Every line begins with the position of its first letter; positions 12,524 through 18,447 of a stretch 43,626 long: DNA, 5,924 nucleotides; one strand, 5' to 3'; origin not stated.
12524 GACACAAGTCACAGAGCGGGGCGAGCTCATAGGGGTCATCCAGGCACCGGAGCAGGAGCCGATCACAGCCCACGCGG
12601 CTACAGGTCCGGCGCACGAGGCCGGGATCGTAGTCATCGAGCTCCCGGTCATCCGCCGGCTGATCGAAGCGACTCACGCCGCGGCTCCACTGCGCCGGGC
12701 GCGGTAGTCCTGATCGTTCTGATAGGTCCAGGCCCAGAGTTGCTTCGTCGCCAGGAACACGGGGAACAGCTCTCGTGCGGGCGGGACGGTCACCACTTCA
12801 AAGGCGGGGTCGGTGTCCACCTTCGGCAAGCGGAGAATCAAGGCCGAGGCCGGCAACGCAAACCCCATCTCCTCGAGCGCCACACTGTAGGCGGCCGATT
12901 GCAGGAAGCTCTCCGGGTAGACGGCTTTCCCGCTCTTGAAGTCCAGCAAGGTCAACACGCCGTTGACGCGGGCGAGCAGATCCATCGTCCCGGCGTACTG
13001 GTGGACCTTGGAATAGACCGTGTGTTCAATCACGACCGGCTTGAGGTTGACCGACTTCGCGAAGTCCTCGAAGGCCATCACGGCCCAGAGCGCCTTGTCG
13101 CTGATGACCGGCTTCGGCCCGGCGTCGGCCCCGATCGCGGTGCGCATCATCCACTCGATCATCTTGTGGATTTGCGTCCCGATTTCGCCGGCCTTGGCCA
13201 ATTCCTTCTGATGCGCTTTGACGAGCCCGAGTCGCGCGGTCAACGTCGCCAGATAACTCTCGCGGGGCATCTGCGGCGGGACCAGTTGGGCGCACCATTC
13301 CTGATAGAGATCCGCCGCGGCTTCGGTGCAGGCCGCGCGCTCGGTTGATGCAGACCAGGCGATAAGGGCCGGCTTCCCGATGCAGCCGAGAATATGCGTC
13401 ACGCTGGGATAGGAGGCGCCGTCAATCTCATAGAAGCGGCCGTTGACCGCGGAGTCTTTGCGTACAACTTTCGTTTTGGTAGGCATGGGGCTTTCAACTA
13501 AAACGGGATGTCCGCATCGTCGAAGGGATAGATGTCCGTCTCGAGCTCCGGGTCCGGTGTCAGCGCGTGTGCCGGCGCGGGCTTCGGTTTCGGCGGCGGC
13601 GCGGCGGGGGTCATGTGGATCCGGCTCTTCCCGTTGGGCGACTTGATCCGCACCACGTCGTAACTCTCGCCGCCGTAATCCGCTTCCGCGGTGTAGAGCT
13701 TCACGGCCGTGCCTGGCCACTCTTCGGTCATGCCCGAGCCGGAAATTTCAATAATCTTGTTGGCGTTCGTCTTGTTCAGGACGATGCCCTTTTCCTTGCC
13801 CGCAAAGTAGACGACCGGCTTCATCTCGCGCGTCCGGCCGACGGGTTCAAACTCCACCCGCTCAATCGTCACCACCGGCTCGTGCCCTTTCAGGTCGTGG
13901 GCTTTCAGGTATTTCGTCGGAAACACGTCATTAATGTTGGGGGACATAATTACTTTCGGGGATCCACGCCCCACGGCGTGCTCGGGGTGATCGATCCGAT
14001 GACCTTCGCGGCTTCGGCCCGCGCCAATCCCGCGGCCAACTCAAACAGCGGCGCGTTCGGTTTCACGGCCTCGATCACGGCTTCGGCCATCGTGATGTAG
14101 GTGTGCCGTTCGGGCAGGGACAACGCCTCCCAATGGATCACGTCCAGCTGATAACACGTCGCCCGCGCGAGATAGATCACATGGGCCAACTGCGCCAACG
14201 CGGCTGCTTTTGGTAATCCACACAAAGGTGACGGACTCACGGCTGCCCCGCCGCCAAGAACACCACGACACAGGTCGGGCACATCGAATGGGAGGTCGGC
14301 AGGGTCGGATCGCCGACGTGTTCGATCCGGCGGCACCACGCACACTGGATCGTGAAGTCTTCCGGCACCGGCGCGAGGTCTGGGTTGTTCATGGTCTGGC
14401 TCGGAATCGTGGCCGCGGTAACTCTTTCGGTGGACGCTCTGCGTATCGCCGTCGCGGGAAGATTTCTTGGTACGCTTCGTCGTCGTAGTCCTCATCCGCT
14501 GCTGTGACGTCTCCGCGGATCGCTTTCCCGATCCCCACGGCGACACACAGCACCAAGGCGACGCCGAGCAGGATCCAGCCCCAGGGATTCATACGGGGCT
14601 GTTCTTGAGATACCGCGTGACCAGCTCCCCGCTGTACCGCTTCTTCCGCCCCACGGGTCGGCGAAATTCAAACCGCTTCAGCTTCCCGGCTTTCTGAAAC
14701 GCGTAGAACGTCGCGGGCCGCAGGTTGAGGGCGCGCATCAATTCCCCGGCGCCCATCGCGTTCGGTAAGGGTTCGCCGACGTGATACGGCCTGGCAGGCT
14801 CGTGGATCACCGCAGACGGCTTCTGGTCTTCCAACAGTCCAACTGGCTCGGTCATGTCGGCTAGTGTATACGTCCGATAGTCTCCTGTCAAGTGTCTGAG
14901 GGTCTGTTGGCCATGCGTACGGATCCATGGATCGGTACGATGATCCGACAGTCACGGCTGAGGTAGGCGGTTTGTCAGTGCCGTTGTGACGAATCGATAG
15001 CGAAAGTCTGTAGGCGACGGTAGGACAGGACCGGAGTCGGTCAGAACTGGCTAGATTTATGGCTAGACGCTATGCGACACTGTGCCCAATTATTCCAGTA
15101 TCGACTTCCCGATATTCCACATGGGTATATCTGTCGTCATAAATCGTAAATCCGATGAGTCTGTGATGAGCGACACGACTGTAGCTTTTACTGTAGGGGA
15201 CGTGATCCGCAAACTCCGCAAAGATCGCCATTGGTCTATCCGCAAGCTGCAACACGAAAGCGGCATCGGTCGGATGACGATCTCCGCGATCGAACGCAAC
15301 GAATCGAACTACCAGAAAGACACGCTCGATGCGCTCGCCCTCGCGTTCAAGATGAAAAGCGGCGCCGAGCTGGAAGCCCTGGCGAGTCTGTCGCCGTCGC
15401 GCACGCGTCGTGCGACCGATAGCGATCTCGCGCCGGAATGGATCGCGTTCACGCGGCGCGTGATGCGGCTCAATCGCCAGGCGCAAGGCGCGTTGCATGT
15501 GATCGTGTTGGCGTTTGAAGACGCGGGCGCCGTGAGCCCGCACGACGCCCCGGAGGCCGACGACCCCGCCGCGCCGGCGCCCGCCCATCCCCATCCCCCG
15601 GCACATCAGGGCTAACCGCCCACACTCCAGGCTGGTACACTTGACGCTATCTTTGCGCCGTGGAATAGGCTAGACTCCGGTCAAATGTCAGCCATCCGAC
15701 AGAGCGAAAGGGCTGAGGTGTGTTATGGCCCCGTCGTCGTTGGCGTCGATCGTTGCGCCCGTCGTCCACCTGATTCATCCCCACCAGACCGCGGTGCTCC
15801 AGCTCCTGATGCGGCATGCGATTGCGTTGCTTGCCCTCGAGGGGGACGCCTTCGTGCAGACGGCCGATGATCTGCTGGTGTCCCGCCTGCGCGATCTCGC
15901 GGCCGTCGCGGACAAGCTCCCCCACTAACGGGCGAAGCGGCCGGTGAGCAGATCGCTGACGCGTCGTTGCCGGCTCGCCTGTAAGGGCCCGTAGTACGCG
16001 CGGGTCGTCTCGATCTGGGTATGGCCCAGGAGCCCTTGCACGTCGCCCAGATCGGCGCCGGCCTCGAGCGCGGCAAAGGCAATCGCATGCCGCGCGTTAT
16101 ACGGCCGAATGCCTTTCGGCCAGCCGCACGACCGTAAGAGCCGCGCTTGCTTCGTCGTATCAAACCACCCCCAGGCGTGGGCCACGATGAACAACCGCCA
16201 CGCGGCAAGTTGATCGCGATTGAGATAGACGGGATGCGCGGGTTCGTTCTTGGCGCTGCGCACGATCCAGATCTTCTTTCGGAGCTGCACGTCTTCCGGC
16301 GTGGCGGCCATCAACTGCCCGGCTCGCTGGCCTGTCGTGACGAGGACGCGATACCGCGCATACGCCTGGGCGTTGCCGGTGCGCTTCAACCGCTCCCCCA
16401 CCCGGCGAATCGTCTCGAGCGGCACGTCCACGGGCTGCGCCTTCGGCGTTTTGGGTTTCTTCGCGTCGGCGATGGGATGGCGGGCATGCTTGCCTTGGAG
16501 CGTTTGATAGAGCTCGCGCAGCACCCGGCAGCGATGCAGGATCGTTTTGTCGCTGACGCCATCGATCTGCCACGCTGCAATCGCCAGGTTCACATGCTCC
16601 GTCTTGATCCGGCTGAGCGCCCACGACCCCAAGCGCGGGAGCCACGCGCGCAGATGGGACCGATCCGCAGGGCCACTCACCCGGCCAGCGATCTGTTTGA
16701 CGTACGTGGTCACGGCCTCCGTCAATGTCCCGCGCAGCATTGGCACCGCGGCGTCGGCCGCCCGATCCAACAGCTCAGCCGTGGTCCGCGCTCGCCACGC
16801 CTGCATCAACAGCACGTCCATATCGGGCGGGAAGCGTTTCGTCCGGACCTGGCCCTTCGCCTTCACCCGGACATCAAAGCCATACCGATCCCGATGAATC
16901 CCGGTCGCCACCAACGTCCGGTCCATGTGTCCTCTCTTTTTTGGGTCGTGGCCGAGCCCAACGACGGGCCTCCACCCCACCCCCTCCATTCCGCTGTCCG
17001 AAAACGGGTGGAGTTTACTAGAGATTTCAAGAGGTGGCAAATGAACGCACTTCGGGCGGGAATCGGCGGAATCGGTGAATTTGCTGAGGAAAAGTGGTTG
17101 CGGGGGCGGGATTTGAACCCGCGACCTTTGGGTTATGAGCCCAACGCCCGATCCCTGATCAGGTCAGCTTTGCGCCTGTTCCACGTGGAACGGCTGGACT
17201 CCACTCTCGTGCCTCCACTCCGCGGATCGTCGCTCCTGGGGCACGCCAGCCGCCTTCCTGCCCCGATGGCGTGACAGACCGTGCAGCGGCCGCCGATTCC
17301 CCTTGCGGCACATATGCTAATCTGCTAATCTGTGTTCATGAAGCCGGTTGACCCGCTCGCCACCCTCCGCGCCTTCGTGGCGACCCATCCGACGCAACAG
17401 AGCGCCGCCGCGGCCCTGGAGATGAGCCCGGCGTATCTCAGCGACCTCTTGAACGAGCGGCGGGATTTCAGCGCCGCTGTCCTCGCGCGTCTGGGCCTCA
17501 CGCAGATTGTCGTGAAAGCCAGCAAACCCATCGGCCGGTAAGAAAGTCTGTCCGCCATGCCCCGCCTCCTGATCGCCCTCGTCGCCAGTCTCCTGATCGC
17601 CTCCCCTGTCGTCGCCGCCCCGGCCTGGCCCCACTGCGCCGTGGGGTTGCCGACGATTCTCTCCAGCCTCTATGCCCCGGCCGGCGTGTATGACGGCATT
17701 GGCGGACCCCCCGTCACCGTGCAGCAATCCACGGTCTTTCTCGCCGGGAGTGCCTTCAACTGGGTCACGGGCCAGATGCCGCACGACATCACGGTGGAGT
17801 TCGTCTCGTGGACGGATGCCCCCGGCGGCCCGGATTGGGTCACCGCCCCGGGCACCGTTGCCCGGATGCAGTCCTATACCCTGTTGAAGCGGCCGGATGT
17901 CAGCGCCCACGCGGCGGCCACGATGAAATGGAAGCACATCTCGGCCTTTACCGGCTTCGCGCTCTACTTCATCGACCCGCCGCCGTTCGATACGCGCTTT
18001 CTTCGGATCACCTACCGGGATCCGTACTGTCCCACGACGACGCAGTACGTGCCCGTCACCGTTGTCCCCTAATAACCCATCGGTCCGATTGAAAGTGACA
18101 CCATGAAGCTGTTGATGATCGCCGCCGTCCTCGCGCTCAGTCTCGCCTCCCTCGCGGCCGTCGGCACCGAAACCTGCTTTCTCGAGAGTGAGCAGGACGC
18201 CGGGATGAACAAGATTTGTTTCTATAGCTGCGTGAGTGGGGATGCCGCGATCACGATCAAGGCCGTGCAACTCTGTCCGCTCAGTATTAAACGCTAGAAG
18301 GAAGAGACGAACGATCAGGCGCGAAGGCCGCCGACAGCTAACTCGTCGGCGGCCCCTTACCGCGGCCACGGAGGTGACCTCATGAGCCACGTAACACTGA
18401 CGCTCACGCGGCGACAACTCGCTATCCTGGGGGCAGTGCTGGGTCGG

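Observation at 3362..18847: Nine-copy ~60-bp structured repeat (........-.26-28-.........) at gene boundaries, in both orientations, confined to the early/lysogeny half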

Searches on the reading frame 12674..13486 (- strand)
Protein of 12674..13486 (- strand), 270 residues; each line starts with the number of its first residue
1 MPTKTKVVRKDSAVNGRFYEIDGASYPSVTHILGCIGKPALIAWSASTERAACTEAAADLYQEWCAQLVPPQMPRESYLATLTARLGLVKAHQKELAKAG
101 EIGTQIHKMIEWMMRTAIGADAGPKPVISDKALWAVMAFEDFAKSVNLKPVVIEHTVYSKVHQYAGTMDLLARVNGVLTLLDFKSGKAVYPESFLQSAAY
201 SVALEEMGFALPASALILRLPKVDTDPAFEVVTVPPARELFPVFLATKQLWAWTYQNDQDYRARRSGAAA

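Call 51: find_related_loci(query=window:12674-13486:-, collection=viral_contigs, flank=10000)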
Query window:12674-13486:- (270 aa) in viral_contigs; peptide patterns used: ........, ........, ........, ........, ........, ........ (x = any residue, [..] = any of these).
2 stretches matched a pattern; 1 encode a relative of the query (tblastn E <= 1e-3); 1 distinct loci.
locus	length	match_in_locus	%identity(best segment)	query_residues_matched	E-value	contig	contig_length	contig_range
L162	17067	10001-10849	48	17-265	4e-79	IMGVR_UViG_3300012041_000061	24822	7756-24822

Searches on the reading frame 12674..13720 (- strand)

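Call 17: search_protein_families(library=phrogs, max_evalue=0.001, proteins=[window:12674-13720:-])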
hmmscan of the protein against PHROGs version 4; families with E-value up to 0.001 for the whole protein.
window:12674-13720:- (348 aa): 4 families
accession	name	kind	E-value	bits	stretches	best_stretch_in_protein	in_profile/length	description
phrog_298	-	DNA, RNA and nucleotide metabolism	2.4e-31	110.2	1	86-340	47-267/293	exonuclease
phrog_466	-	DNA, RNA and nucleotide metabolism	2.7e-07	31.2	1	175-282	209-318/446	exonuclease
phrog_69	-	DNA, RNA and nucleotide metabolism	3.3e-06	27.4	1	175-285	118-250/501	exonuclease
phrog_1218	-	DNA, RNA and nucleotide metabolism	0.0007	19.9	0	218-285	109-188/364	exonuclease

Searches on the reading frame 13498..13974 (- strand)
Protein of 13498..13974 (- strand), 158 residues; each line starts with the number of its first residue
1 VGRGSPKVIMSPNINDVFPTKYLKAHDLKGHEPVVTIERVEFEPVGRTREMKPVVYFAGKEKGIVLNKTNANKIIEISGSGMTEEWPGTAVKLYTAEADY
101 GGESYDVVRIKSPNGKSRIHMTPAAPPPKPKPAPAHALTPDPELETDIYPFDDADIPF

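Call 18: search_protein_families(library=phrogs, max_evalue=0.001, proteins=[window:13498-13974:-])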
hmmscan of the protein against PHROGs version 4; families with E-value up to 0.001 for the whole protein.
window:13498-13974:- (158 aa): 1 family
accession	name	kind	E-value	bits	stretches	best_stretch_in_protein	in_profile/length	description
phrog_21613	-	unknown function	1.8e-11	45.1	1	18-111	12-110/166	-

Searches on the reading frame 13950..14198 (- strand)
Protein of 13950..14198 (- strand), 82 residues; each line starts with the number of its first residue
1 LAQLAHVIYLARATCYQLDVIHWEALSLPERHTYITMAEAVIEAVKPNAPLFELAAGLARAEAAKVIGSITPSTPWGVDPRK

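Call 77: find_homologous_proteins(query=window:13950-14198:-, max_evalue=0.001)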
Query window:13950-14198:- (82 aa): 1 proteins with E <= 0.001 among 5 candidates.
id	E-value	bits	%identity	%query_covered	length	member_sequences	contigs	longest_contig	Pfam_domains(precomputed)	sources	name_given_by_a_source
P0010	1.3e-46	174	99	100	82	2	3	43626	-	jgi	jgi:hypothetical protein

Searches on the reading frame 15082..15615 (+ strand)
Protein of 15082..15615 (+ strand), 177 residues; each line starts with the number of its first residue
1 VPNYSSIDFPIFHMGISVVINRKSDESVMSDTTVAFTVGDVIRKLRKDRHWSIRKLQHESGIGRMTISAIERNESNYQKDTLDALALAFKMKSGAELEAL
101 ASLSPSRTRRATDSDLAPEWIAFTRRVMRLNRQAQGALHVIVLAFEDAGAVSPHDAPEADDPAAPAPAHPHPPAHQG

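Call 18: search_protein_families(library=phrogs, max_evalue=0.001, proteins=[window:15082-15615:+])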
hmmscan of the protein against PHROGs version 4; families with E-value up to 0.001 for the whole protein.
window:15082-15615:+ (177 aa): 5 families
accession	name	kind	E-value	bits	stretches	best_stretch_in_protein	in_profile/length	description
phrog_8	-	transcription regulation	1.9e-07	31.9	1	24-89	63-128/346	transcriptional regulator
phrog_5823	-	transcription regulation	9.5e-07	29.3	1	37-116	6-84/404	transcriptional regulator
phrog_9908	-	DNA, RNA and nucleotide metabolism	5.5e-05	23.5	1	36-111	12-87/282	DNA binding protein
phrog_2439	-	transcription regulation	0.00011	22.2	1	36-93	6-63/367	transcriptional regulator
phrog_3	-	transcription regulation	0.00045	21.1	1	31-95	82-140/430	transcriptional repressor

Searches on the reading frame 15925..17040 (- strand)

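Call 18: search_protein_families(library=phrogs, max_evalue=0.001, proteins=[window:15925-17040:-])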
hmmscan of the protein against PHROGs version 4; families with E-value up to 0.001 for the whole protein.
window:15925-17040:- (371 aa): 2 families
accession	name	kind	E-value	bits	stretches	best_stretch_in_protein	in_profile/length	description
phrog_1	-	integration and excision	4e-23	83.5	1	83-351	152-434/611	integrase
phrog_216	-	integration and excision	2.5e-15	57.4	1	207-362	57-234/301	integrase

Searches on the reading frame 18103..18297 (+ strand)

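Call 18: search_protein_families(library=phrogs, max_evalue=0.001, proteins=[window:18103-18297:+])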
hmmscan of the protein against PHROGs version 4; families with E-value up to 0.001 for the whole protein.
window:18103-18297:+ (64 aa): 1 family
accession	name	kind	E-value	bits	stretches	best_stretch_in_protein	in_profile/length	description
phrog_4641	-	unknown function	3.4e-08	34.2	1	4-59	7-62/68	-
